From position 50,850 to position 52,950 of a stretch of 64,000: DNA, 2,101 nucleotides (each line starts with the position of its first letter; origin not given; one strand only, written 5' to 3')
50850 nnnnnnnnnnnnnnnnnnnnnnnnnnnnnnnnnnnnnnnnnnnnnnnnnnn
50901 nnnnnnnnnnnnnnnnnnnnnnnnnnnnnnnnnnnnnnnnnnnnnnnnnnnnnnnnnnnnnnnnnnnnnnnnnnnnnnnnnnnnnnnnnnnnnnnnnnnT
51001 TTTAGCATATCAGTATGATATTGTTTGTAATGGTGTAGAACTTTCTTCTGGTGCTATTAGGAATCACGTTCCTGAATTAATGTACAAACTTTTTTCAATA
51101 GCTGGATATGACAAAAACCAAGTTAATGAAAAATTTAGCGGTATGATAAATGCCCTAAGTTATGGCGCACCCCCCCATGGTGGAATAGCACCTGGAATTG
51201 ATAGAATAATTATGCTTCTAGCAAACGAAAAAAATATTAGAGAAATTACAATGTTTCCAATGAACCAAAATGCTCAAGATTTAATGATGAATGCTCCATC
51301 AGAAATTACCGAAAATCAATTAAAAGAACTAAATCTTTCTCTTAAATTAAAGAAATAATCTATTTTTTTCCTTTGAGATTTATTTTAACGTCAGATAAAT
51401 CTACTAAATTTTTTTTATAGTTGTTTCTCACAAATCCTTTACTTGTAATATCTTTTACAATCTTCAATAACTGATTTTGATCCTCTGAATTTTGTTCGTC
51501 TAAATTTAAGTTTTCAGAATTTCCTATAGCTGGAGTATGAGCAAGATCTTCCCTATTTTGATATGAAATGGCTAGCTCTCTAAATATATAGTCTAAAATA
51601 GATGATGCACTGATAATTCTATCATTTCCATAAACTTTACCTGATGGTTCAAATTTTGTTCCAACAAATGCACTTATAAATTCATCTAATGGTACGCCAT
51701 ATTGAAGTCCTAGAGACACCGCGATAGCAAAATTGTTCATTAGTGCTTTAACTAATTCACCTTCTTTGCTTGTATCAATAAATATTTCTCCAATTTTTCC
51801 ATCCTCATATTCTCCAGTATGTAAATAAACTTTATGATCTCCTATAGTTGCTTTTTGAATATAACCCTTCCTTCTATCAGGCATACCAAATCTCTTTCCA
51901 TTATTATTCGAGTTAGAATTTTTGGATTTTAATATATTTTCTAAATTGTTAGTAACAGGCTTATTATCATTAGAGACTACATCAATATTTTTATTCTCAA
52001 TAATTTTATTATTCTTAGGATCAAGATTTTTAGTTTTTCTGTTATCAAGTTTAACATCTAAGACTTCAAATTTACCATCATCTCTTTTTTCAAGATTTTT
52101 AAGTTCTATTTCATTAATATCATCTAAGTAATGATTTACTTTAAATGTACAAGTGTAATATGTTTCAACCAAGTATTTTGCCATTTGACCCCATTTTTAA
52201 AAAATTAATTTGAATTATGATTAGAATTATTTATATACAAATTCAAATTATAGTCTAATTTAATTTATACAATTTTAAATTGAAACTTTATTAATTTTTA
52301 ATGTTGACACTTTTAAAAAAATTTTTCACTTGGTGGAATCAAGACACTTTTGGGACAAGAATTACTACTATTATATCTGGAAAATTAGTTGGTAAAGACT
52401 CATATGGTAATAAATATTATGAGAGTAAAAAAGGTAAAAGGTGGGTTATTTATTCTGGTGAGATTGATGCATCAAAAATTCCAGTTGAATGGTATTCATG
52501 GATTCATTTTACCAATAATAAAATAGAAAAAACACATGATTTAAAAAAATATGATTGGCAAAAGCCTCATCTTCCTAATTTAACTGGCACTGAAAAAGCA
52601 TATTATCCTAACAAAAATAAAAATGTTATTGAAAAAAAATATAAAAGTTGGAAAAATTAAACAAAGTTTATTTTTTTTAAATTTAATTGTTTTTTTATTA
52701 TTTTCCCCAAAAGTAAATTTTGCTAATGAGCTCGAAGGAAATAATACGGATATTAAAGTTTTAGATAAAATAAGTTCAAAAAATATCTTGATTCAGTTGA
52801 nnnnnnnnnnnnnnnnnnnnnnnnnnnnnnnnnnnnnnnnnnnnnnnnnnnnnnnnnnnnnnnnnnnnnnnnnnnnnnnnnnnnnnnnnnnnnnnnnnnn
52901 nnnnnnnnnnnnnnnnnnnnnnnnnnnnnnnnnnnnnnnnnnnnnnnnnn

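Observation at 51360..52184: Intact stand-alone C-terminal (TSCPD) remnant of B12-dependent RNR with its own N-terminus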

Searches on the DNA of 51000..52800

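Call 85: search_rna_families(source=window, start=51000, end=52800, threshold=evalue, max_evalue=1)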
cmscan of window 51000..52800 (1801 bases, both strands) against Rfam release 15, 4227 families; matches with E-value up to 1: 1.
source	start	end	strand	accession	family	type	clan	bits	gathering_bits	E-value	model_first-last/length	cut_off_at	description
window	51569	51630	-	RF01641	ceN53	Gene; snRNA; snoRNA; CD-box;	-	19.9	50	0.69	1-74/74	no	Caenorhabditis snoRNA ceN53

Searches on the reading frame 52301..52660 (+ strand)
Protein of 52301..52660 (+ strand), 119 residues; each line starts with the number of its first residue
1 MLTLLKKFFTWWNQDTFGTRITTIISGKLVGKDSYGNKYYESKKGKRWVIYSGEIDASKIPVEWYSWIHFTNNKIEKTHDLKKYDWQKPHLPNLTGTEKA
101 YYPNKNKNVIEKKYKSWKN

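Call 10: search_protein_families(library=pfam, proteins=[window:52301-52660:+], max_evalue=0.00001)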
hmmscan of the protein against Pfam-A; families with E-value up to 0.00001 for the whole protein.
window:52301-52660:+ (119 aa): 1 family
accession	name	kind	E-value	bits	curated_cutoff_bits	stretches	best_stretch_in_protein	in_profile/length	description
PF05071.21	NDUFA12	-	2.8e-22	79.8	23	1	27-118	1-97/98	NADH ubiquinone oxidoreductase subunit NDUFA12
